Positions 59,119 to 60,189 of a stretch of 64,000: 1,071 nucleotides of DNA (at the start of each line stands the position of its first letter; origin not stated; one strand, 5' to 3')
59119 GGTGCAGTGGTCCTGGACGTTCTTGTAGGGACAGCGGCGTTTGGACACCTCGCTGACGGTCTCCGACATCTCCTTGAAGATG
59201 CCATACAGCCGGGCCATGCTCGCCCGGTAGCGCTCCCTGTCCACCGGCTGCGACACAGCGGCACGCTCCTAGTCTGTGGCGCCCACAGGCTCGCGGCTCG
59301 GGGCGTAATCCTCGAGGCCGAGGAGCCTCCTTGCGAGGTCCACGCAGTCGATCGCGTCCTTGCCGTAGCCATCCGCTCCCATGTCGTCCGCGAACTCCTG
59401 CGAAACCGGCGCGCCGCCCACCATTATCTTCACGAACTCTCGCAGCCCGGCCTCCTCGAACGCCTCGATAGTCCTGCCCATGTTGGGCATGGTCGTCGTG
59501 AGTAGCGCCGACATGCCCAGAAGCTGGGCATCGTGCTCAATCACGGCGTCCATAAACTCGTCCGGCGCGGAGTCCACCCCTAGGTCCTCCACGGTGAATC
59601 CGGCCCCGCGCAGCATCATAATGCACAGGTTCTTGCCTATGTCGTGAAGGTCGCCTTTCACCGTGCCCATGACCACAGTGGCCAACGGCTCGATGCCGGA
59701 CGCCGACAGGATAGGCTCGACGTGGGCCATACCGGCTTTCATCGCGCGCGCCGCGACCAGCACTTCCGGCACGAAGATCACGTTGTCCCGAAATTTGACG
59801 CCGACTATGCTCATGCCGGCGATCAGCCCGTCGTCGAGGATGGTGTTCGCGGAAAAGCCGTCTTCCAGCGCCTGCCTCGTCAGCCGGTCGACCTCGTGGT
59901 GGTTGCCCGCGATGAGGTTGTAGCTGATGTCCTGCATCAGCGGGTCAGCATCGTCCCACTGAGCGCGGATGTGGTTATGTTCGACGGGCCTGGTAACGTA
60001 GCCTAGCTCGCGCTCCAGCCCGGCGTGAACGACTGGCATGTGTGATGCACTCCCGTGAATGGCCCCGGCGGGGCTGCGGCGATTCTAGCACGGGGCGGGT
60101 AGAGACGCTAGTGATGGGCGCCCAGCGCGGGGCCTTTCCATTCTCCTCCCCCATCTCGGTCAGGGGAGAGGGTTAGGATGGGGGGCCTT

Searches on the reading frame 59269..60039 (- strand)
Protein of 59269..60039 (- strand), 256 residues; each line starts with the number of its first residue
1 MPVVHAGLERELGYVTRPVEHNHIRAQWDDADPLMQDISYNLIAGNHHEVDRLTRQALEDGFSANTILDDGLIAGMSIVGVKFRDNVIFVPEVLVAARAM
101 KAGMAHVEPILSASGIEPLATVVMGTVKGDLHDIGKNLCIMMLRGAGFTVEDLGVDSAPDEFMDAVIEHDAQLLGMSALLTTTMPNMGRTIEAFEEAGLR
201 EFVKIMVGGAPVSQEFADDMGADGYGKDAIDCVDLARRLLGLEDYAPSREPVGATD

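Call 13: search_protein_families(library=pfam, proteins=[window:59269-60039:-])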
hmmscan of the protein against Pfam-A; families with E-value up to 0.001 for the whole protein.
window:59269-60039:- (256 aa): 2 families
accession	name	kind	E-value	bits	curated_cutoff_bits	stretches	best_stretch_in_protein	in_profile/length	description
PF02310.24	B12-binding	-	6.7e-27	94.2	32.1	1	121-230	2-117/121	B12 binding domain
PF02607.22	B12-binding_2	-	1.2e-19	70.6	23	1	36-107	3-73/74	B12 binding domain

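Call 77: find_encoding_contigs(protein=window:59269-60039:-, flank=2500, max_places=8)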
Protein window:59269-60039:- (256 aa): 2 contigs read that carry it; 1 place shown.
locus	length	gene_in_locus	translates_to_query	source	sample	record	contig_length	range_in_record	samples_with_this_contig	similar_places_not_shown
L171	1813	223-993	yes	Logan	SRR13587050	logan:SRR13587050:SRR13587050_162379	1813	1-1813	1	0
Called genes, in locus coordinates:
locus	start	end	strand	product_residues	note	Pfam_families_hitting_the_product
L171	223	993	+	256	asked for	PF02607:B12-binding_2, PF02310:B12-binding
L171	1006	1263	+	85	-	-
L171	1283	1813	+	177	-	?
